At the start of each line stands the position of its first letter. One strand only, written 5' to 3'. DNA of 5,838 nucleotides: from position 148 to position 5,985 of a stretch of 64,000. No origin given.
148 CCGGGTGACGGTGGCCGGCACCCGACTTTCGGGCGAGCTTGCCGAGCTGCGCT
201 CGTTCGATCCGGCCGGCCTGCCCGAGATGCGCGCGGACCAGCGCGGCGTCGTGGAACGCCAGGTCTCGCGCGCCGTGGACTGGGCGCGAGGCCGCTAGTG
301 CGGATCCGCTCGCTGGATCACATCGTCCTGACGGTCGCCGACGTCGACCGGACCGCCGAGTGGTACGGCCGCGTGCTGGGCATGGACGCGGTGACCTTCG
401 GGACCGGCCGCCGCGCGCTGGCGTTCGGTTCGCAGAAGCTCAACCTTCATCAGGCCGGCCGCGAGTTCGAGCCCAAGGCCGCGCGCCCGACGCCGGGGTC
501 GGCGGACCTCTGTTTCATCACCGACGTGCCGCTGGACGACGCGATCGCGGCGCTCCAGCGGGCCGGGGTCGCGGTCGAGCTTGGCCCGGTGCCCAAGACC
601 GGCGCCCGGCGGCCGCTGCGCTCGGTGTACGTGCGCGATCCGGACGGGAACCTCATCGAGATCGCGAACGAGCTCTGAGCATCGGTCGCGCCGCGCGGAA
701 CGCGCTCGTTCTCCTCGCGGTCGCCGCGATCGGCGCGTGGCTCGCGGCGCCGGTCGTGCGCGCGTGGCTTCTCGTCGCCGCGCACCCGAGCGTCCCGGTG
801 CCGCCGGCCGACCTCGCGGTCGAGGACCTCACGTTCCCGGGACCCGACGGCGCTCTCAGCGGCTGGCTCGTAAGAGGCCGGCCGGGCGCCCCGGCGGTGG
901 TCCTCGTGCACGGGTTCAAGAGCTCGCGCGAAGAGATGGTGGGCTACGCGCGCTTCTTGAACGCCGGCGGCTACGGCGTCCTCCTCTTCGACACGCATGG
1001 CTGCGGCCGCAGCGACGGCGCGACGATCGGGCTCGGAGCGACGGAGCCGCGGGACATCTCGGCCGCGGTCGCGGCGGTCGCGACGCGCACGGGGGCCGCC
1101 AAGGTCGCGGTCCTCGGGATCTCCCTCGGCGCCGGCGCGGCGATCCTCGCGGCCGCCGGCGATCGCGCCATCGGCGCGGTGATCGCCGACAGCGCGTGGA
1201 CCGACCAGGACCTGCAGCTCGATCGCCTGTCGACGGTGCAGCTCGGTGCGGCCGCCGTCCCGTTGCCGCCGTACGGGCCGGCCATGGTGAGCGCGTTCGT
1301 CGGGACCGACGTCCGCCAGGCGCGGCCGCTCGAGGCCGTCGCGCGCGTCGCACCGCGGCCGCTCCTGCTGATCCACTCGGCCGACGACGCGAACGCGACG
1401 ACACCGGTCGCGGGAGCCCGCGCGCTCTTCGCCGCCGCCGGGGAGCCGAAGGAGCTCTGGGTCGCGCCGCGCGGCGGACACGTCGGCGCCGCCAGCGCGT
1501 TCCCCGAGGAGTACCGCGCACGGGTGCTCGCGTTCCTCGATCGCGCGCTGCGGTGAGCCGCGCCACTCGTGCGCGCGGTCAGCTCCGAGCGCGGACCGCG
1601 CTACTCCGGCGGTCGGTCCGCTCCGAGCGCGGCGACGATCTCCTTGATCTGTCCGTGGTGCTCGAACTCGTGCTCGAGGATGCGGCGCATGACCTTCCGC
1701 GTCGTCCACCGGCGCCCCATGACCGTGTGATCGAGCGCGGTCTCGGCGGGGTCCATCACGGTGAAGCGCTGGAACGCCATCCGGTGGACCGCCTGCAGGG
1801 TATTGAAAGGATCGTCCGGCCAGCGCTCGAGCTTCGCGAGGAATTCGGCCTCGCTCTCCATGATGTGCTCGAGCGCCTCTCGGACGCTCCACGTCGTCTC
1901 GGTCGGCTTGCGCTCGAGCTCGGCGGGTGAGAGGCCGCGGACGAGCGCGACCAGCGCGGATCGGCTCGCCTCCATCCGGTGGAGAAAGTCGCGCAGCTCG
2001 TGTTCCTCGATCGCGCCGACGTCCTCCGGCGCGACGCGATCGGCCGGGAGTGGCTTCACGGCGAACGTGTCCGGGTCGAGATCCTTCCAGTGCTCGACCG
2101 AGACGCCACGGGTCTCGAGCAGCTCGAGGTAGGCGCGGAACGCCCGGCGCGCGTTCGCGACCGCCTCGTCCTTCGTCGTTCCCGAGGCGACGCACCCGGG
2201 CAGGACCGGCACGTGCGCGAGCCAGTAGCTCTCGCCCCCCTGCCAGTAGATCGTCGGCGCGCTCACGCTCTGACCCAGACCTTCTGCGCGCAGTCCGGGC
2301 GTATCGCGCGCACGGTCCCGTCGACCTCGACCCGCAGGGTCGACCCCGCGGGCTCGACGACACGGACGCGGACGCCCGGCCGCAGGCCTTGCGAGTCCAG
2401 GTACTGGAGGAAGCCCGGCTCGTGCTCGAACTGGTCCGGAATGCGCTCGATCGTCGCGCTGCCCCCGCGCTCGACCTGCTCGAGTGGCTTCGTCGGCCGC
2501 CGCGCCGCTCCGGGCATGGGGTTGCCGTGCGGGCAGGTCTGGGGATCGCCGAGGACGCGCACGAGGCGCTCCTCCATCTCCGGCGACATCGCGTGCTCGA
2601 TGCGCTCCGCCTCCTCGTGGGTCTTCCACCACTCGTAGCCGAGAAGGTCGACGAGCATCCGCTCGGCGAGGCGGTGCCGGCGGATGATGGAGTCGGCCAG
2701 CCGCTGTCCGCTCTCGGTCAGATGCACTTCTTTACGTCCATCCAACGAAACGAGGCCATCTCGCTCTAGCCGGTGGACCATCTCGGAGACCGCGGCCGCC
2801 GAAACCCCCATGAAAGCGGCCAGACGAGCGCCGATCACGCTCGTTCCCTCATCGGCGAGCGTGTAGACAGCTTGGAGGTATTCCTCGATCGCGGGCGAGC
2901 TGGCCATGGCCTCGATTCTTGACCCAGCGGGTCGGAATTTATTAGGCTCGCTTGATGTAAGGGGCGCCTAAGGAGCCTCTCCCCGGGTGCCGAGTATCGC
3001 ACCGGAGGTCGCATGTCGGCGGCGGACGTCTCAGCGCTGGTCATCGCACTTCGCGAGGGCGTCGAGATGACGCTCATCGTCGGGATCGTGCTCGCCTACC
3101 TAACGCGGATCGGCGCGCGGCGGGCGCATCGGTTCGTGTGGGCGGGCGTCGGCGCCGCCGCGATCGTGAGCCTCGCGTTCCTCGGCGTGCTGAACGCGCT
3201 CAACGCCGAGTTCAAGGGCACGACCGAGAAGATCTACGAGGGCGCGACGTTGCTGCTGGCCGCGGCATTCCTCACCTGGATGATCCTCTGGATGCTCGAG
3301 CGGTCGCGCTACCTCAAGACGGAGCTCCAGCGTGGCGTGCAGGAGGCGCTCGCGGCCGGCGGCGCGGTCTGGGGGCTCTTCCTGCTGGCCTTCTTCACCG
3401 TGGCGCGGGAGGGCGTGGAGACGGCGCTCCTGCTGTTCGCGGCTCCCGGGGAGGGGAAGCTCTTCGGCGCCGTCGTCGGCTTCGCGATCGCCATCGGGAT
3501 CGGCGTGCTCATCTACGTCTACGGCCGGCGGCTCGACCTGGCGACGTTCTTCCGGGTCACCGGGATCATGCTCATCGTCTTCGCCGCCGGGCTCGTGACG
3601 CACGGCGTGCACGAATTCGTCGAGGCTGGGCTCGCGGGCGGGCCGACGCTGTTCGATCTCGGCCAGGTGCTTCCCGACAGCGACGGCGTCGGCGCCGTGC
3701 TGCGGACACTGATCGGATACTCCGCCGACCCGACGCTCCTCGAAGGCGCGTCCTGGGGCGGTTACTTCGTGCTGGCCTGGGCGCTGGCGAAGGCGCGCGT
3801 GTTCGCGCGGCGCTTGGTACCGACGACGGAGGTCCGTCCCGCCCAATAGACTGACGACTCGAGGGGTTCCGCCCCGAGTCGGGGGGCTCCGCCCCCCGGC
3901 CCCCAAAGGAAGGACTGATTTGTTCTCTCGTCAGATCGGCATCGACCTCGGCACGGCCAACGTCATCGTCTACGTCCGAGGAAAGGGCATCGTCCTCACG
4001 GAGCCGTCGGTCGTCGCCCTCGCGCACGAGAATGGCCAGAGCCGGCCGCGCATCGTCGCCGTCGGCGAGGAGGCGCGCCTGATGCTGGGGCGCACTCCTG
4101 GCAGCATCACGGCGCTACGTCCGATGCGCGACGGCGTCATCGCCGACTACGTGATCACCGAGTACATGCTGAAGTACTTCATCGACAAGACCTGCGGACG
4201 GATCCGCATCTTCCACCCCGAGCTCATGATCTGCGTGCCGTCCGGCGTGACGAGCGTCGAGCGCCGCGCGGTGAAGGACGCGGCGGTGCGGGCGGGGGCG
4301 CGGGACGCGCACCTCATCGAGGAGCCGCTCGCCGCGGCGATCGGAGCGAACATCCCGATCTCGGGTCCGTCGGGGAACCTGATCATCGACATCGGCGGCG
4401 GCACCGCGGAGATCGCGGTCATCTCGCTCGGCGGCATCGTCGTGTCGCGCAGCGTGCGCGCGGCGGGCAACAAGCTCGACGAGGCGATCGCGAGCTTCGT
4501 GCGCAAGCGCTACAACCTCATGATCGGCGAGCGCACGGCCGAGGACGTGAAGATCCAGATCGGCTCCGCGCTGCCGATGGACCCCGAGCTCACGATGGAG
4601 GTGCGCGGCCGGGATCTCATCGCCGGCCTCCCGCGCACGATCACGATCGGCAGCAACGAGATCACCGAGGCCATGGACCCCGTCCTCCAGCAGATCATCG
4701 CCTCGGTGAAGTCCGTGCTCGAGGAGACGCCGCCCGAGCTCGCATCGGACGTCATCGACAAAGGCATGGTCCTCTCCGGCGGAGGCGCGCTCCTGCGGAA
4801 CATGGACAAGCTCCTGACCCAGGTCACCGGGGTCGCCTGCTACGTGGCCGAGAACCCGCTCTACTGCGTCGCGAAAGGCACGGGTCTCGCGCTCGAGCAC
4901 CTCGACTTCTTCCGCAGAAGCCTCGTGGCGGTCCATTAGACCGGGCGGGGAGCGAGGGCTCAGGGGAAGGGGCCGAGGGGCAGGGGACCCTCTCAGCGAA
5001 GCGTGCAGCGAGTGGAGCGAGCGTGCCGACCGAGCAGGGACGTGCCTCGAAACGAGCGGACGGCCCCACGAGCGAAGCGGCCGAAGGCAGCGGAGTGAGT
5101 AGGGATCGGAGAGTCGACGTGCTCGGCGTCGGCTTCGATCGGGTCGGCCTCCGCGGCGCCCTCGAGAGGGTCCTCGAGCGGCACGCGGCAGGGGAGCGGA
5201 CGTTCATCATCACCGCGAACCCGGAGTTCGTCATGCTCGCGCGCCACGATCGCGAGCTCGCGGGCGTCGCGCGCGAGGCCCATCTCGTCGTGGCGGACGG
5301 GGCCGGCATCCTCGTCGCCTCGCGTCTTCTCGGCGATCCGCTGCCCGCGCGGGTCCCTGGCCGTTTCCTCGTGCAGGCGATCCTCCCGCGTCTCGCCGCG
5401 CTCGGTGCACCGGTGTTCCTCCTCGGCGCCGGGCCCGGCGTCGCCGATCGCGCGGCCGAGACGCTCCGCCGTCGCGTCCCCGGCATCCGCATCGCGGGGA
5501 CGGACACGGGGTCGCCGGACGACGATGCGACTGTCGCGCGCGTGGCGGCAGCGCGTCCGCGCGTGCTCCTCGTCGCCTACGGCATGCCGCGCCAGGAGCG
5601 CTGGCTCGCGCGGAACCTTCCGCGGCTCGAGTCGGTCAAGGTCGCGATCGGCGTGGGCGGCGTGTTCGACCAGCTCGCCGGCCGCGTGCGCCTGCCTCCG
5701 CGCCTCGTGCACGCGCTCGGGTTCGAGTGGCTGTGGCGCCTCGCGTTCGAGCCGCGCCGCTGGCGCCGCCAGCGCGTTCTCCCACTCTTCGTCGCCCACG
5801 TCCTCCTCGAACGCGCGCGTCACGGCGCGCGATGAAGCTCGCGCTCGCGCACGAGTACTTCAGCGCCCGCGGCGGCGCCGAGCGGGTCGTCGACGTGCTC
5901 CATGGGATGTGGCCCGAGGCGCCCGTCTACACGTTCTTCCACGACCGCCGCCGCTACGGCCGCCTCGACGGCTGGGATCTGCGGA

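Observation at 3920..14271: Cell-envelope glycopolymer locus: mreB, WecB/TagA, GT4, PHP, flippase-like protein and four consecutive GT-C-type membrane proteins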

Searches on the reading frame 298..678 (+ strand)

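Call 8: search_protein_families(library=pfam, proteins=[window:298-678:+], max_evalue=0.1)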
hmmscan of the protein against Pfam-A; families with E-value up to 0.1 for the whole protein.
window:298-678:+ (126 aa): 4 families
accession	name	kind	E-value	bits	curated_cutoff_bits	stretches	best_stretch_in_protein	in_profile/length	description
PF00903.31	Glyoxalase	-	3.6e-13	50.4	20.6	1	6-122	2-121/121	Glyoxalase/Bleomycin resistance protein/Dioxygenase superfamily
PF13468.12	Glyoxalase_3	-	1.7e-05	25.4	25.1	1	6-114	1-122/176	Glyoxalase-like domain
PF13669.12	Glyoxalase_4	-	2.1e-05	25.2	27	1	7-101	1-101/109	Glyoxalase/Bleomycin resistance protein/Dioxygenase superfamily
PF18029.7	Glyoxalase_6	-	3.6e-05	24.8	23.6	1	9-122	2-105/106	Glyoxalase-like domain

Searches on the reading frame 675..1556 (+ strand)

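Call 8: search_protein_families(library=pfam, proteins=[window:675-1556:+], max_evalue=0.1)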
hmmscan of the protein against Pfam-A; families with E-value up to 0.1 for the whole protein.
window:675-1556:+ (293 aa): 6 families
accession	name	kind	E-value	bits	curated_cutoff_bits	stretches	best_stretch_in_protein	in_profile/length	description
PF12146.15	Hydrolase_4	-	2.8e-14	53.5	27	1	74-182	6-117/239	Serine aminopeptidase, S33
PF02129.25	Peptidase_S15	-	3e-08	34.1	23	1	95-177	47-131/262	X-Pro dipeptidyl-peptidase (S15 family)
PF00561.26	Abhydrolase_1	-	3.1e-08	34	25.8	1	73-180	1-114/245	alpha/beta hydrolase fold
PF00326.27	Peptidase_S9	-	5.7e-06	26.4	22.6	1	120-292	40-210/213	Prolyl oligopeptidase family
PF12740.14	PETase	-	0.00078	19.4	28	1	74-178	56-161/263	PET hydrolase-like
PF05448.18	AXE1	-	0.038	13.2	21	0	51-111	58-121/321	Acetyl xylan esterase (AXE1)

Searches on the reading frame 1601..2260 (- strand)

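Call 8: search_protein_families(library=pfam, proteins=[window:1601-2260:-], max_evalue=0.1)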
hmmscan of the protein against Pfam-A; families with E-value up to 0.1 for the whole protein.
window:1601-2260:- (219 aa): 6 families
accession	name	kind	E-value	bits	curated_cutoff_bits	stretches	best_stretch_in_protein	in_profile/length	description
PF12867.12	DinB_2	-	1.5e-09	38.8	24.8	1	96-205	2-128/128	DinB superfamily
PF05163.17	DinB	-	1.5e-08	35.2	23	1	91-217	7-150/165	DinB family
PF15919.11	HicB_lk_antitox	-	1.3e-05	25.8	27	1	13-61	13-61/123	HicB_like antitoxin of bacterial toxin-antitoxin system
PF04978.18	MST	-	0.00038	21.4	27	1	95-156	5-66/149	Mycothiol-S-transferase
PF11716.13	MDMPI_N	-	0.023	15.8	24.2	1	98-162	3-70/140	Mycothiol maleylpyruvate isomerase N-terminal domain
PF00210.30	Ferritin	-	0.067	13.6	24.5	0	111-144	65-99/142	Ferritin-like domain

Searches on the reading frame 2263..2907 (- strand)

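Call 8: search_protein_families(library=pfam, proteins=[window:2263-2907:-], max_evalue=0.1)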
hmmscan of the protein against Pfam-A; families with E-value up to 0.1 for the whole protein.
window:2263-2907:- (214 aa): 12 families
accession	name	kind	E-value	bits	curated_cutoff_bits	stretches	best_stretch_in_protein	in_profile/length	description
PF02742.21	Fe_dep_repr_C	-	2.6e-30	104.7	27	1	64-132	1-69/70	Iron dependent repressor, metal binding and dimerisation domain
PF01325.25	Fe_dep_repress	-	1.6e-15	57.5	26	1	5-59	4-58/60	Iron dependent repressor, N-terminal DNA binding domain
PF04023.20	FeoA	-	3.4e-15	56.3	23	1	141-213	2-73/74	FeoA domain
PF12802.13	MarR_2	-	2.9e-05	24.6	27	1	12-54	9-51/61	MarR family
PF01047.28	MarR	-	3.5e-05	24.1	24.6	1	28-54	22-48/59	MarR family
PF13545.12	HTH_Crp_2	-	0.0017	18.7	27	1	28-62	27-60/70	Crp-like helix-turn-helix domain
PF00126.33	HTH_1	-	0.0038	17.6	26.6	1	30-68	20-60/60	Bacterial regulatory helix-turn-helix protein, lysR family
PF13463.12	HTH_27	-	0.027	15.2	22.2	1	12-67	7-68/68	Winged helix DNA-binding domain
PF00392.27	GntR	-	0.034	14.2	27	1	28-58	29-59/64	Bacterial regulatory proteins, gntR family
PF22798.2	DUF5817_CT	-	0.053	13.8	29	0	30-54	22-46/54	DUF5817, C-terminal domain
PF06969.22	HemN_C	-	0.055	14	24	0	30-69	27-66/67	HemN C-terminal domain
PF13412.12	HTH_24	-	0.078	13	21.9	0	28-53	22-47/48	Winged helix-turn-helix DNA-binding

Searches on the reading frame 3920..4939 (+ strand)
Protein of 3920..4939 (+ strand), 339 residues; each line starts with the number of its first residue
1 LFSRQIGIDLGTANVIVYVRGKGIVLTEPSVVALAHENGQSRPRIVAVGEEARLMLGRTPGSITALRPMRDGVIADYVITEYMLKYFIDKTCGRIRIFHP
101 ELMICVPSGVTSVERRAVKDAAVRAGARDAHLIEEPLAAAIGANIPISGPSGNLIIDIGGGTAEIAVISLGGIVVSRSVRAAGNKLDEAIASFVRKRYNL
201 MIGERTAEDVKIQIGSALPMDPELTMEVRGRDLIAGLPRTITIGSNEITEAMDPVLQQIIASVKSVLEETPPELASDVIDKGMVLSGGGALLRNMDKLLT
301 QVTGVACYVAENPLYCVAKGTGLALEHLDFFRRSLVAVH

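Call 7: search_protein_families(library=pfam, proteins=[window:3920-4939:+], max_evalue=0.1)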
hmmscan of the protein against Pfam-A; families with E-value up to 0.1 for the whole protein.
window:3920-4939:+ (339 aa): 5 families
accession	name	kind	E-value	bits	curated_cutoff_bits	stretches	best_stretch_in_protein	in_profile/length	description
PF06723.19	MreB_Mbl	-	1.9e-139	464.5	27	1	4-329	2-323/327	MreB/Mbl protein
PF00012.26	HSP70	-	6.2e-11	41.7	20.6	1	103-321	137-368/599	Hsp70 protein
PF14450.12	FtsA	-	8.9e-10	39.5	31.8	1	155-318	2-125/127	Cell division protein FtsA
PF11104.14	PilM_2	-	8.8e-05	22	27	1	275-311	271-306/340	Type IV pilus assembly protein PilM;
PF00022.25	Actin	-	0.00053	19.1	27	1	45-197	45-190/410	Actin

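Call 11: search_protein_families(library=ncbifam, proteins=[window:3920-4939:+], max_evalue=1)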
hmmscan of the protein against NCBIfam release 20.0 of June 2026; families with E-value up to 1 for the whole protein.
window:3920-4939:+ (339 aa): 19 families
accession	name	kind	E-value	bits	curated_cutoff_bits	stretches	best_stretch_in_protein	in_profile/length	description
NF010539.0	PRK13927.1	subfamily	8.9e-148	491.7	293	1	1-334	4-335/339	rod shape-determining protein MreB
TIGR00904.1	mreB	subfamily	1e-147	491.6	365.75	1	2-331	1-332/334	MreB/Mrl family cell shape determining protein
NF010540.1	PRK13929.1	exception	7e-121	403.4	515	1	2-332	2-331/334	rod-share determining protein MreBH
NF040964.1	MamK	subfamily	2.2e-17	63.1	400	1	6-321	3-315/335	MamK family actin-like protein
NF011660.0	PRK15080.1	equivalog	5.8e-15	55.2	182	2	68-192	63-182/277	ethanolamine utilization protein EutJ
NF053558.1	BeeR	equivalog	9.1e-15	54.5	530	1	63-301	65-306/349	BeeR family actin-like protein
TIGR01991.1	HscA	equivalog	2.8e-14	52.5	708.55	1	102-327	133-361/600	Fe-S protein assembly chaperone HscA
TIGR01174.1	ftsA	equivalog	1.3e-13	50.8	175.85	1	117-307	162-342/371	cell division protein FtsA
NF003520.0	PRK05183.1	subfamily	9.6e-13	47.4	620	1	102-326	153-380/621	Fe-S protein assembly chaperone HscA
TIGR02350.1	prok_dnaK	equivalog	3.5e-12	45.5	822.55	2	102-321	133-366/596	molecular chaperone DnaK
TIGR02529.1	EutJ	subfamily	5.4e-12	45.7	152.1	1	67-194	29-151/239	ethanolamine utilization protein EutJ family protein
NF009947.0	PRK13411.1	equivalog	1.3e-11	43.3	1002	2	103-186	137-221/662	molecular chaperone DnaK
NF001413.0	PRK00290.1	equivalog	7.1e-11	41.2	648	2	103-195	137-233/625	molecular chaperone DnaK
NF009946.0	PRK13410.1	equivalog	5.1e-10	38.2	1019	2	103-194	139-235/669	molecular chaperone DnaK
TIGR01175.1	pilM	subfamily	1.7e-09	37.2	133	1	153-321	190-323/348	type IV pilus assembly protein PilM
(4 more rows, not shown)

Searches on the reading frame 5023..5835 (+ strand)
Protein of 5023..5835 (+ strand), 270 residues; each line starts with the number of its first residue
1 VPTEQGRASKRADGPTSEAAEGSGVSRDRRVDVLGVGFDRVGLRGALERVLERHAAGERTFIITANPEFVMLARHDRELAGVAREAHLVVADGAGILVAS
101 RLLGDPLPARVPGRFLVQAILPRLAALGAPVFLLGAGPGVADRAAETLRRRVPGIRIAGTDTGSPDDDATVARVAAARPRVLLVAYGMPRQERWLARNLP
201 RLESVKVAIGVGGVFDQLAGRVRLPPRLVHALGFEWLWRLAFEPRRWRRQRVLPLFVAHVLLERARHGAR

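Call 7: search_protein_families(library=pfam, proteins=[window:5023-5835:+], max_evalue=0.1)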
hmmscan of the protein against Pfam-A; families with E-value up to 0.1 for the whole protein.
window:5023-5835:+ (270 aa): 2 families
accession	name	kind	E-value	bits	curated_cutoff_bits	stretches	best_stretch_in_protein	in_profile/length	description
PF03808.19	Glyco_tran_WecG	-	4.5e-52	176.7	27.4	1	86-250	1-167/168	Glycosyl transferase WecG/TagA/CpsF family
PF12710.13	HAD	-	0.014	16.2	27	1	43-71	87-115/189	haloacid dehalogenase-like hydrolase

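Call 11: search_protein_families(library=ncbifam, proteins=[window:5023-5835:+], max_evalue=1)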
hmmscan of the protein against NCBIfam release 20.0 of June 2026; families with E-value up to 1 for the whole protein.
window:5023-5835:+ (270 aa): 4 families
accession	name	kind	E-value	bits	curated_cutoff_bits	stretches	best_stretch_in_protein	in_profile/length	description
NF041710.1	UDPacetylman_taseTarA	equivalog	3e-42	144.8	350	1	27-264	5-244/247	N-acetylglucosaminyldiphosphoundecaprenol N-acetyl-beta-D-mannosaminyltransferase TarA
TIGR00696.1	wecG_tagA_cpsF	superfamily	1e-37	129.6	69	1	83-254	3-176/178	WecB/TagA/CpsF family glycosyltransferase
NF041872.1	EPS_EpsA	equivalog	3.5e-35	121.6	500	1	28-251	15-244/265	exopolysaccharide biosynthesis glycosyltransferase EpsA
NF002980.1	PRK03692.1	equivalog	5.3e-26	91.5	323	1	57-259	30-234/240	lipopolysaccharide N-acetylmannosaminouronosyltransferase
